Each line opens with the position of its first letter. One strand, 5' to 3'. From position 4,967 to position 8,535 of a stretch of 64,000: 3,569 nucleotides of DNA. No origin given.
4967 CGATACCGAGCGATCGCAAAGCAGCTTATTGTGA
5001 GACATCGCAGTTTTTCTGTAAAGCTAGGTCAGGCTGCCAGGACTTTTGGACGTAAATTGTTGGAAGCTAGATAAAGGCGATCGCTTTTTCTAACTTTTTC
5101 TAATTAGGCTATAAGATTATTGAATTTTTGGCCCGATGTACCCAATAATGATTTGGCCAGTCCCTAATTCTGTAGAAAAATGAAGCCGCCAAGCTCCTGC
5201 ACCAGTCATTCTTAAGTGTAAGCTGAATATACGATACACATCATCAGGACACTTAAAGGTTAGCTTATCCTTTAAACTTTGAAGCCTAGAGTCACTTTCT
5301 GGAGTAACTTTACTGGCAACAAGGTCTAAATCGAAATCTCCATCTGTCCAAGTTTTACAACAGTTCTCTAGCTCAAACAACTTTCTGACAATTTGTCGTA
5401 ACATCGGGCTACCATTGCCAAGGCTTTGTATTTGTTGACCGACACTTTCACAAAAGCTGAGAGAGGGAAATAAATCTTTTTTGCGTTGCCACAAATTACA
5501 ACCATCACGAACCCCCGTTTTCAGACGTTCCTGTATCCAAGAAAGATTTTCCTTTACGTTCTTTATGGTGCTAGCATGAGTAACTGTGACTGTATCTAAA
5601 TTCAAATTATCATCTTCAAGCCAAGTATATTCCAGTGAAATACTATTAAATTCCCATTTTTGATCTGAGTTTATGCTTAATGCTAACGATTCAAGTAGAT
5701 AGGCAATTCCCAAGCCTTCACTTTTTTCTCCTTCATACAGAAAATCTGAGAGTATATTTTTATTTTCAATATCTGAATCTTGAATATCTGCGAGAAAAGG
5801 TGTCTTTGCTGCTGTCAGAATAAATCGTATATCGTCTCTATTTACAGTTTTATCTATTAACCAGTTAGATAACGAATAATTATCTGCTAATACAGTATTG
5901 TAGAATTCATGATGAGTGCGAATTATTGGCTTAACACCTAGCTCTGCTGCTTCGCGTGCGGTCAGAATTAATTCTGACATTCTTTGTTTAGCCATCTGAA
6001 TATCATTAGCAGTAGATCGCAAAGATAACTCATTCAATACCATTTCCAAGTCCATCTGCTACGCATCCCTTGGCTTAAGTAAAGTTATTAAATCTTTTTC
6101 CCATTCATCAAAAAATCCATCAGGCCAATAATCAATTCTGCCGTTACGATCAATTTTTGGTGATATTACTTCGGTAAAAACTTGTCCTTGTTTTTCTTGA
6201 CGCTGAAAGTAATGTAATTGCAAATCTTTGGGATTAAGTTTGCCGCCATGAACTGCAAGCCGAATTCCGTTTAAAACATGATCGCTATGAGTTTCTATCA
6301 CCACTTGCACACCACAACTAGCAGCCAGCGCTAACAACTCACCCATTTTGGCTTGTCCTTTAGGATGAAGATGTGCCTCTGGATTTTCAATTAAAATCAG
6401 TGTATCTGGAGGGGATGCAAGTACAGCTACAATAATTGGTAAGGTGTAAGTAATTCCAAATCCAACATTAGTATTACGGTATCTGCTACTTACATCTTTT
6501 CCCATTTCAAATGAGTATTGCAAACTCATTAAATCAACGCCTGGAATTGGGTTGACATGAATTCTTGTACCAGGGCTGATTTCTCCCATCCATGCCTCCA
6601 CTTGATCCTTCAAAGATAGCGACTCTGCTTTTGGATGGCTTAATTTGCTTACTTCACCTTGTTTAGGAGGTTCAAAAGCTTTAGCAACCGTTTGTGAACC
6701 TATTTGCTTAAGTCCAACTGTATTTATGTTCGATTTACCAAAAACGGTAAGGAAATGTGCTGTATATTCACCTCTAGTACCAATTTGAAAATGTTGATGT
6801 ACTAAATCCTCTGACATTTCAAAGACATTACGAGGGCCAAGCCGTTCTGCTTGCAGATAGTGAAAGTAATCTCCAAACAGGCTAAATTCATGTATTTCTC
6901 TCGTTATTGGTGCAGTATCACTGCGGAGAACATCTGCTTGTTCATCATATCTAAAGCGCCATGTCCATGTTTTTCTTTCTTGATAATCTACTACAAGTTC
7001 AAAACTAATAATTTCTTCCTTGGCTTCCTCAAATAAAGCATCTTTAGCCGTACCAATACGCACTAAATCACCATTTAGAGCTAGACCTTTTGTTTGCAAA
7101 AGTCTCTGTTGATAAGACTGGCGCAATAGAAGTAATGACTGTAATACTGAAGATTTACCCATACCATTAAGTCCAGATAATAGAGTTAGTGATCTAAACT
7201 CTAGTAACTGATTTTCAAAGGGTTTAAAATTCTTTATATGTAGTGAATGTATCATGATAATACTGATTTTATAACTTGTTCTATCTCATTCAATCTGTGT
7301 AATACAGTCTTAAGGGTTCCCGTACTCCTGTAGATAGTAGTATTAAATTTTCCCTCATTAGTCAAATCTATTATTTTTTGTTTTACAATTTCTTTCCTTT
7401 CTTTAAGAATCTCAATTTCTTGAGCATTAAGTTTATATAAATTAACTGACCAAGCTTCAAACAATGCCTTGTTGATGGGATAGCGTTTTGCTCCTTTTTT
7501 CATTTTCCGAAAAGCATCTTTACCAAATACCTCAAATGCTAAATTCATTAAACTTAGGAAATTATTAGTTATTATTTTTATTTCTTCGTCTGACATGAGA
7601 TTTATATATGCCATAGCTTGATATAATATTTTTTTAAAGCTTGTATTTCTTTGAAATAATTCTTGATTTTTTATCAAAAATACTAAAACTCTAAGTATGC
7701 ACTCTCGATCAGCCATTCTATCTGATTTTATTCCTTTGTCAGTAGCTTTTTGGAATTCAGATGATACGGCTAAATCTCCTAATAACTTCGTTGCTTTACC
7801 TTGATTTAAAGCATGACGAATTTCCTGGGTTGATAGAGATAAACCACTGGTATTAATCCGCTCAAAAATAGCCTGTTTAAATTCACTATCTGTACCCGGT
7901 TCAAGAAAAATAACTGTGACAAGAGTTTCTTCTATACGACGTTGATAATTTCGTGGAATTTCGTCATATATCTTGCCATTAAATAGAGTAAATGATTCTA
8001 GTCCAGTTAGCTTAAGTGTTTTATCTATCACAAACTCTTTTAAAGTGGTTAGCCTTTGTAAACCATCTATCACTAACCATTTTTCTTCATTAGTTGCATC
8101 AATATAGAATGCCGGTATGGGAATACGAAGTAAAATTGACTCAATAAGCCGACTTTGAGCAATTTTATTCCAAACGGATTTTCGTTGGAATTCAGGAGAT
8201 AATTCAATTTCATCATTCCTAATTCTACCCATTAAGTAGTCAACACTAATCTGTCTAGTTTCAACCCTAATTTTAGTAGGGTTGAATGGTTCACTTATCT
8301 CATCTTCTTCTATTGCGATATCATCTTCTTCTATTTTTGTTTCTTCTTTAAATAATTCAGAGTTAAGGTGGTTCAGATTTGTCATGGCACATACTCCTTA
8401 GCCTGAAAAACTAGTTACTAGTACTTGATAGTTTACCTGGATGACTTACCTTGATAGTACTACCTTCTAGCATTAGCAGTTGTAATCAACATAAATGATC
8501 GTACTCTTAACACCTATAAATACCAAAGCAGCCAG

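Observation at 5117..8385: Three-gene DUF262 / ABC-type ATPase / unknown-effector operon in an AT-rich, HIP1-free islet: candidate uncharacterised defence system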

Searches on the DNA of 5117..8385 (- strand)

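Call 80: search_dna_similar(query=window:5117-8385:-, collection=plasmids, mode=distant, max_rows=12)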
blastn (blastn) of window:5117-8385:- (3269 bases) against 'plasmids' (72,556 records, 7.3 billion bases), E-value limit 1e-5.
Records with a match: 8; places in all: 8; records where one place covers at least 80% of the query: 0.
Best place of each record, by identity: 60-80% 8.
By first word of the organism name: Nostoc 5; Tolypothrix 1; Acinetobacter 1; Crinalium 1.
By predicted mobility (MOB-suite, as given by PLSDB): non-mobilizable 7; mobilizable 1.
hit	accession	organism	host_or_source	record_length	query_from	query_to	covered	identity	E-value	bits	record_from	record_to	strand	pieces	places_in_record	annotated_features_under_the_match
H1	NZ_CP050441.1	Tolypothrix sp. PCC 7910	cell culture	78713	1918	2306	12%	75.8%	4e-69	271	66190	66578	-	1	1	DUF3696 domain-containing protein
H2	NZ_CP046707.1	Nostoc sp. ATCC 53789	-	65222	1921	2306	12%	75.1%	5e-67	264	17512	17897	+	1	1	DUF3696 domain-containing protein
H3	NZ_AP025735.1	Nostoc cf. commune SO-36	-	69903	1918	2306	12%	74.3%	3e-63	251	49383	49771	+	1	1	DUF3696 domain-containing protein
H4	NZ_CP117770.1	Nostoc sp. UHCC 0926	whole organism,lichen surface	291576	1918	2299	12%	75.4%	2e-67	266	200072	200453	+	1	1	DUF3696 domain-containing protein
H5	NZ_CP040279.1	Nostoc sp. C052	Blasia pusilla,pure culture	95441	1918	2306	12%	74.0%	1e-61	247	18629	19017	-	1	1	DUF3696 domain-containing protein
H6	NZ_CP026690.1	Nostoc sp. 'Peltigera membranacea cyanobiont' N6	Lichen thallus,Peltigera membranacea ...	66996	1918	2299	12%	73.6%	9e-58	234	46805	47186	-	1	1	DUF3696 domain-containing protein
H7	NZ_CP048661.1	Acinetobacter piscicola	Pig,feces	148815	170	2300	7%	72.8%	8e-8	132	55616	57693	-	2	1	DUF3696 domain-containing protein | DUF262 domain-containing protein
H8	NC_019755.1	Crinalium epipsammum PCC 9333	-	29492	1995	2125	4%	72.5%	5e-10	75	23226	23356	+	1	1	DUF3696 domain-containing protein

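Call 82: get_annotated_region(hit=H2, flank=5000)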
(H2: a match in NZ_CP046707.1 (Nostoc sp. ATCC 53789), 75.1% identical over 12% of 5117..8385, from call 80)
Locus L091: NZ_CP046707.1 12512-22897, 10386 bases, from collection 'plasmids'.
description: Nostoc sp. ATCC 53789 plasmid pNsp_d, complete sequence
organism: Nostoc sp. ATCC 53789 (NCBI taxid 76335)
taxonomy: Bacteria; Cyanobacteriota; Cyanophyceae; Nostocales; Nostocaceae; Nostoc; Nostoc sp. ATCC 53789
host: -; source: -; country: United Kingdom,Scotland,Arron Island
typing (MOB-suite, as given by PLSDB): non-mobilizable; replicon rep_cluster_1678
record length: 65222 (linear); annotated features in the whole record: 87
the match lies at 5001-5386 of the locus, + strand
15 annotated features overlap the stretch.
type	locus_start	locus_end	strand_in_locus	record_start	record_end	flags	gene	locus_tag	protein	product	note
CDS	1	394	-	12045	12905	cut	-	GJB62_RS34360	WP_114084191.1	hypothetical protein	-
CDS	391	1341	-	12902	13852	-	-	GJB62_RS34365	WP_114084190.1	HNH endonuclease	-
CDS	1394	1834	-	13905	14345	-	-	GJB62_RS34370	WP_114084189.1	hypothetical protein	-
CDS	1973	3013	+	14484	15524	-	-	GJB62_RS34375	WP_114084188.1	HNH endonuclease domain-containing protein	-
CDS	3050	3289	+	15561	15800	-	-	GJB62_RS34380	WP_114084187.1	hypothetical protein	-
CDS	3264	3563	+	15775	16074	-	-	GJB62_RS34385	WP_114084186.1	hypothetical protein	-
CDS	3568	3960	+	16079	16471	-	-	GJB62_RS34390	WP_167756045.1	hypothetical protein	-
CDS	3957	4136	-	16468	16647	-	-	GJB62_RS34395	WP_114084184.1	hypothetical protein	-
CDS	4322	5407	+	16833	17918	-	-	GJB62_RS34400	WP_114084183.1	DUF3696 domain-containing protein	-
CDS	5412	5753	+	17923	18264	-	-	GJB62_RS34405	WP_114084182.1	hypothetical protein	-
CDS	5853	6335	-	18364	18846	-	-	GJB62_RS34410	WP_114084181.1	hypothetical protein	-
CDS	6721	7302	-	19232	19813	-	-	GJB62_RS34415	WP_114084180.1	GNAT family N-acetyltransferase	-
CDS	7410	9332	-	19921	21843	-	-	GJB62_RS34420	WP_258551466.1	3'-5' exonuclease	-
CDS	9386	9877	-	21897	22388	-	-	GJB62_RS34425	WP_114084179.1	hypothetical protein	-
CDS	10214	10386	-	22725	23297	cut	-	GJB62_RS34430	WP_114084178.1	sigma-70 family RNA polymerase sigma factor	GO:0006352 - DNA-templated transcription initiation [Evidence IEA]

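Call 83: get_annotated_region(hit=H6, flank=5000)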
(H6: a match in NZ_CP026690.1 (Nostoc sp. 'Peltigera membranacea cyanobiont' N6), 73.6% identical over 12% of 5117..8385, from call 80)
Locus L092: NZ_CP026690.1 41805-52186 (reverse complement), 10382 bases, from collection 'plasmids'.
description: Nostoc sp. 'Peltigera membranacea cyanobiont' N6 plasmid pNPM8, complete sequence
organism: Nostoc sp. 'Peltigera membranacea cyanobiont' N6 (NCBI taxid 1261031)
taxonomy: Bacteria; Cyanobacteriota; Cyanophyceae; Nostocales; Nostocaceae; Nostoc; Nostoc sp. 'Peltigera membranacea cyanobiont' N6
host: -; source: Lichen thallus,Peltigera membranacea thallus; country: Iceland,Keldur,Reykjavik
typing (MOB-suite, as given by PLSDB): non-mobilizable
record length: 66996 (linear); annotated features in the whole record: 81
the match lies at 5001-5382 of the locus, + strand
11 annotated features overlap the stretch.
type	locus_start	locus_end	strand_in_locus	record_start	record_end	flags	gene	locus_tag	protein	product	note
CDS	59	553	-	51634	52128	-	-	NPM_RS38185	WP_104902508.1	DUF262 domain-containing protein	-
CDS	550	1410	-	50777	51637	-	-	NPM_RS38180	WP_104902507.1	hypothetical protein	-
CDS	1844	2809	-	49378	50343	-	-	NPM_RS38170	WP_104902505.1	HNH endonuclease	-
CDS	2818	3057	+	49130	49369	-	-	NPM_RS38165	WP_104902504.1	hypothetical protein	-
CDS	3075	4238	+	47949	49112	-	-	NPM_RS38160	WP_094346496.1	HNH endonuclease domain-containing protein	-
CDS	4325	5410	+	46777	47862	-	-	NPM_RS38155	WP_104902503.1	DUF3696 domain-containing protein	-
CDS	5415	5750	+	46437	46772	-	-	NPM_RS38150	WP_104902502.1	hypothetical protein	-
CDS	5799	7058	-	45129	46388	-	-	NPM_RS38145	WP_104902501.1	RNA-guided endonuclease TnpB family protein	-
CDS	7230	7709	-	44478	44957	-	-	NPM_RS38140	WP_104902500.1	hypothetical protein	-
CDS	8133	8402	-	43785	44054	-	-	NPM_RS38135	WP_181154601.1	hypothetical protein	-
CDS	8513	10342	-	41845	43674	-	-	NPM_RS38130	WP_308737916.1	3'-5' exonuclease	-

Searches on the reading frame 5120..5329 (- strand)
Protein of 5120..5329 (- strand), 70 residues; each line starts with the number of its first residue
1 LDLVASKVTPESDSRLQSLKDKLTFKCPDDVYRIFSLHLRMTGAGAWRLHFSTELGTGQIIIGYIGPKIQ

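Call 69: search_solved_structures(query=A3, max_evalue=10, show_alignments=3)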
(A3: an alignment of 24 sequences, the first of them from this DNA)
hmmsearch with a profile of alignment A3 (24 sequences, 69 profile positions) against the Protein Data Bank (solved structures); distinct sequences matched with E-value up to 10: 6.
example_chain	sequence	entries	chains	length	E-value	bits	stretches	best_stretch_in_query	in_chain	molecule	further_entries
9hqi_A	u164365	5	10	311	0.098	16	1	16-45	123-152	(+)-T-muurolol synthase ((2E,6E)-farnesyl diphosphate cyclizing)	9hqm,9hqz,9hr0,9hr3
9hqd_A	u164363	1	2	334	0.11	15.9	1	16-45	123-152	(+)-T-muurolol synthase ((2E,6E)-farnesyl diphosphate cyclizing)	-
6w37_A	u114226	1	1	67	0.24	14.8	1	15-40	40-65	ORF7a protein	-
7ci3_A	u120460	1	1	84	0.24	14.8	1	15-40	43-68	Orf7a protein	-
36za_qs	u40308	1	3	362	0.33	14.3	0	13-43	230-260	Tail terminator gp51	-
7qu3_A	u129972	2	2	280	1.4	12.3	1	7-35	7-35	Na(+)-translocating NADH-quinone reductase subunit F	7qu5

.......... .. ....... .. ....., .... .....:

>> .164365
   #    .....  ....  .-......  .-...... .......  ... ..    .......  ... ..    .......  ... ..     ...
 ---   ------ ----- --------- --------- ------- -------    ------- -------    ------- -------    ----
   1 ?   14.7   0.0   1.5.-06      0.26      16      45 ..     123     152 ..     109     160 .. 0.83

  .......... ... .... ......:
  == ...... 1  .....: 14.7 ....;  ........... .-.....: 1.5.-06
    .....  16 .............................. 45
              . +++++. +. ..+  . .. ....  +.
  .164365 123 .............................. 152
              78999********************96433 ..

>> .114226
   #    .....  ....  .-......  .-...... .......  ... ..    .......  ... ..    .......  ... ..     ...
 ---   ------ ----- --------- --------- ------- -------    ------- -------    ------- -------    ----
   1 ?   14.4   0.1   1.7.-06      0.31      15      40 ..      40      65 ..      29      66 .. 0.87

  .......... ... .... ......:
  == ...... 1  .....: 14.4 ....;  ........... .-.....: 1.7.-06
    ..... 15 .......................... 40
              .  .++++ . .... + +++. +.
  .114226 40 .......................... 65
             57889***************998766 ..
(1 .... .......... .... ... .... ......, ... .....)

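Call 70: search_protein_families(library=pfam, alignment_id=A3, max_evalue=10)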
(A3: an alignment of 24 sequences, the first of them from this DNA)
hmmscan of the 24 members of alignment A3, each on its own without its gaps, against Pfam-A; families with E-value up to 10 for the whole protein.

A. member 1, seq(70 aa): 0 families

B. families by the number of members that match (of 24 scanned): 3 families
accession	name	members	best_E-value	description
PF20842.4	Rax2_2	8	0.0098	Rax2 second domain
PF20137.4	DUF6527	2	0.1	Family of unknown function (DUF6527)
PF12833.13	HTH_18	1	0.25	Helix-turn-helix domain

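Call 79: search_protein_representatives(alignment_id=A3)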
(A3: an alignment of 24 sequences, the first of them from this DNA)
Query: 24 sequences, 69 profile positions. Proteins with E-value up to 0.001 (for the whole library): 1065; up to 1e-10: 427; up to 1e-30: 2. The best 150 are listed.
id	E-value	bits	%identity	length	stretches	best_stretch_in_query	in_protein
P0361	2.2e-32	127.1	-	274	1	2-69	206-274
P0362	2.1e-31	123.9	-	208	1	2-68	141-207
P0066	2.0e-30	120.8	-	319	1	2-69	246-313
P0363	4.7e-30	119.6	-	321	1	2-69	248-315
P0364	4.6e-29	116.4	-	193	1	10-69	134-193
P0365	2.5e-28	114.1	-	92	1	3-68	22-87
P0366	1.1e-27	112.1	-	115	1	6-68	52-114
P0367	2.1e-27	111.1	-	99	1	2-68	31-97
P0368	3.3e-27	110.5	-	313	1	2-69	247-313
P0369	4.5e-27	110.0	-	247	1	3-69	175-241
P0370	6.5e-27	109.5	-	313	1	2-69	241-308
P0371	1.3e-26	108.6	-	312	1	2-69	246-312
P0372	1.4e-26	108.5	-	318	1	2-68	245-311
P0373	1.4e-26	108.5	-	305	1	2-69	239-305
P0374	3.6e-26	107.1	-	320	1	2-69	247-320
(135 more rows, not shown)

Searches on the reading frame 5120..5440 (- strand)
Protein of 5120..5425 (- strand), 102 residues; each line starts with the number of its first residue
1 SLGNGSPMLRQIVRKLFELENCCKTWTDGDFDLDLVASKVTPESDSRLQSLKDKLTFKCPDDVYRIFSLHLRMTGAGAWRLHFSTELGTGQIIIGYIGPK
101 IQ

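Call 23: search_protein_families(library=pfam, proteins=[window:5120-5425:-], max_evalue=10)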
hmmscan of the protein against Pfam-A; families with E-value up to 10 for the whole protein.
seq(102 aa): 0 families

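Call 45: predict_structure(alignment_id=A2)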
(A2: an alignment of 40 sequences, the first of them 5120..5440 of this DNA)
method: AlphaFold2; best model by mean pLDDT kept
length: 107 residues; sequences in the alignment: 40
mean_pLDDT: 85.1   pTM: 0.76
mean pLDDT of the five models: 85.1, 84.9, 83.5, 54.1, 52.3
residues with pLDDT >= 90: 47; 70-90: 47; 50-70: 13; < 50: 0
segments of 3 or more residues with pLDDT < 50: none
pLDDT, mean of each block of 10 residues (from residue 1): 58 80 90 89 87 92 92 87 85 90 87
secondary structure, 60 per line:
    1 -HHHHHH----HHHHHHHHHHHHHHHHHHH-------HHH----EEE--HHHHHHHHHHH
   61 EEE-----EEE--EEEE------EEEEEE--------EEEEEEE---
elements in order: H2-7 H12-30 E45-47 H50-60 E61-63 E69-71 E74-77 E84-89 E98-104

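Call 48: fold_search(model_id=the predicted structure, library=pdb)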
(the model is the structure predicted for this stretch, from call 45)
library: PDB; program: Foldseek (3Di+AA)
matches with E <= 10: 91; with E <= 0.001: 0
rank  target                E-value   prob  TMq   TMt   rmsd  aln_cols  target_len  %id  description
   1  2iec_D                8.0e-01  0.12  0.32  0.30  11.8       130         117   11  Crystal Structure of uncharacterized conserved archael protein from Methanopyrus kandleri (released 2006-10-03)
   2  2iec_B                1.3e+00  0.08  0.29  0.28  10.9       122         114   12  Crystal Structure of uncharacterized conserved archael protein from Methanopyrus kandleri (released 2006-10-03)
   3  5ycl_D                1.5e+00  0.11  0.31  0.33   7.8       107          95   15  Crystal structure of HigBA complex from Shigella flexneri (released 2018-09-19)
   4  9g12_A                1.7e+00  0.14  0.25  0.31   7.6        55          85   14  Mycobacterium tuberculosis RelBE1 toxin-antitoxin system; rv1247c (relB1 antitoxin), rv1246c (relE1 toxin) (released 2025-12-17)
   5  5ifg_A                1.8e+00  0.12  0.33  0.35   7.2       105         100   13  Crystal structure of HigA-HigB complex from E. Coli (released 2017-03-01)
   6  7xbj_A                1.9e+00  0.16  0.36  0.15   9.5        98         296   12  Txp40, an insecticidal toxin protein from Xenorhabdus nematophila (released 2023-03-29)
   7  3met_B                1.9e+00  0.06  0.22  0.15   5.8        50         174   10  Crystal structure of SGF29 in complex with H3K4me2 (released 2010-04-28)
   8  7xi3_A                2.2e+00  0.05  0.21  0.12   6.9        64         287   12  Crystal Structure of the NPAS4-ARNT2 heterodimer in complex with DNA (released 2022-11-02)
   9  3mev_B                2.2e+00  0.03  0.21  0.15  12.6       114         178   16  Crystal structure of SGF29 in complex with R2AK4me3 (released 2010-04-28)
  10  3me9_A                2.3e+00  0.03  0.22  0.16  12.5       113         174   14  Crystal structure of SGF29 in complex with H3K4me3 peptide (released 2010-04-28)
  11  2ygl_A                2.5e+00  0.03  0.18  0.07  13.4        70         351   16  The X-ray crystal structure of tandem CBM51 modules of Sp3GH98, the family 98 glycoside hydrolase from Streptococcus p (released 2011-06-22)
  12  2ygl_B                2.6e+00  0.03  0.18  0.08  10.1        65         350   14  The X-ray crystal structure of tandem CBM51 modules of Sp3GH98, the family 98 glycoside hydrolase from Streptococcus p (released 2011-06-22)
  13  9g12_B                2.8e+00  0.11  0.25  0.31   7.7        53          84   15  Mycobacterium tuberculosis RelBE1 toxin-antitoxin system; rv1247c (relB1 antitoxin), rv1246c (relE1 toxin) (released 2025-12-17)
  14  2khe_MODEL_1_A        2.8e+00  0.05  0.24  0.28   9.8        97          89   16  Solution Structure of the Bacterial Toxin Rele from Thermus Thermophilus HB8 (released 2010-03-31)
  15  2vng_B                2.8e+00  0.04  0.16  0.11   9.7        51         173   18  Family 51 carbohydrate binding module from a family 98 glycoside hydrolase produced by Clostridium perfringens in comp (released 2008-02-19)
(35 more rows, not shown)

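Call 86: fold_search(model_id=the predicted structure, library=viral)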
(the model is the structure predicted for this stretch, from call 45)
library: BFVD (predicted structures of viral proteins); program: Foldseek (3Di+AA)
matches with E <= 10: 193; with E <= 0.001: 0
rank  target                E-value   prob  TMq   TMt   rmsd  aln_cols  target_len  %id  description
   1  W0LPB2                1.3e+00  0.08  0.29  0.25  13.8       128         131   12  (no name in the UniProt tables at hand)
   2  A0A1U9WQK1            1.4e+00  0.04  0.19  0.18  13.8       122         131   15  Uncharacterized protein [Geobacillus phage TP-84]
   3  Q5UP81                1.6e+00  0.05  0.19  0.11  10.0        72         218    8  Uncharacterized protein L6 [Acanthamoeba polyphaga mimivirus]
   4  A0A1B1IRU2            1.7e+00  0.06  0.24  0.19  11.2        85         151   10  (no name in the UniProt tables at hand)
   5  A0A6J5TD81            1.7e+00  0.03  0.22  0.21  19.4       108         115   14  Uncharacterized protein [uncultured Caudovirales phage]
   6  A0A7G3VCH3            1.8e+00  0.08  0.21  0.30   4.5        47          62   11  Uncharacterized protein [Arthrobacter phage Bumble]
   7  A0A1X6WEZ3            1.8e+00  0.06  0.18  0.22   7.8        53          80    6  (no name in the UniProt tables at hand)
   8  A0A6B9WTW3            1.9e+00  0.06  0.19  0.30   6.1        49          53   16  Uncharacterized protein [Escherichia phage mistaenkt]
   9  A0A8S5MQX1            2.0e+00  0.03  0.17  0.14  11.1        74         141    9  Uncharacterized protein [Siphoviridae sp. ctA4S13]
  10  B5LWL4                2.2e+00  0.03  0.14  0.06  15.1        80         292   10  Uncharacterized protein [Feldmannia species virus]
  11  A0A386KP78            2.2e+00  0.02  0.16  0.22  17.4        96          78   17  Uncharacterized protein [Microbacterium phage ValentiniPuff]
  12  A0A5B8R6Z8            2.3e+00  0.08  0.31  0.27  13.7        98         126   12  Uncharacterized protein [Klebsiella phage KpCHEMY26]
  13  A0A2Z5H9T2            2.3e+00  0.02  0.14  0.15  13.5        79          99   11  Uncharacterized protein [Pseudomonas phage phCDa]
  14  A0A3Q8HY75            2.5e+00  0.13  0.32  0.22   5.3        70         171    8  (no name in the UniProt tables at hand)
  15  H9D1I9                2.5e+00  0.01  0.12  0.14  12.5        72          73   14  Uncharacterized protein [Salinivibrio phage CW02]
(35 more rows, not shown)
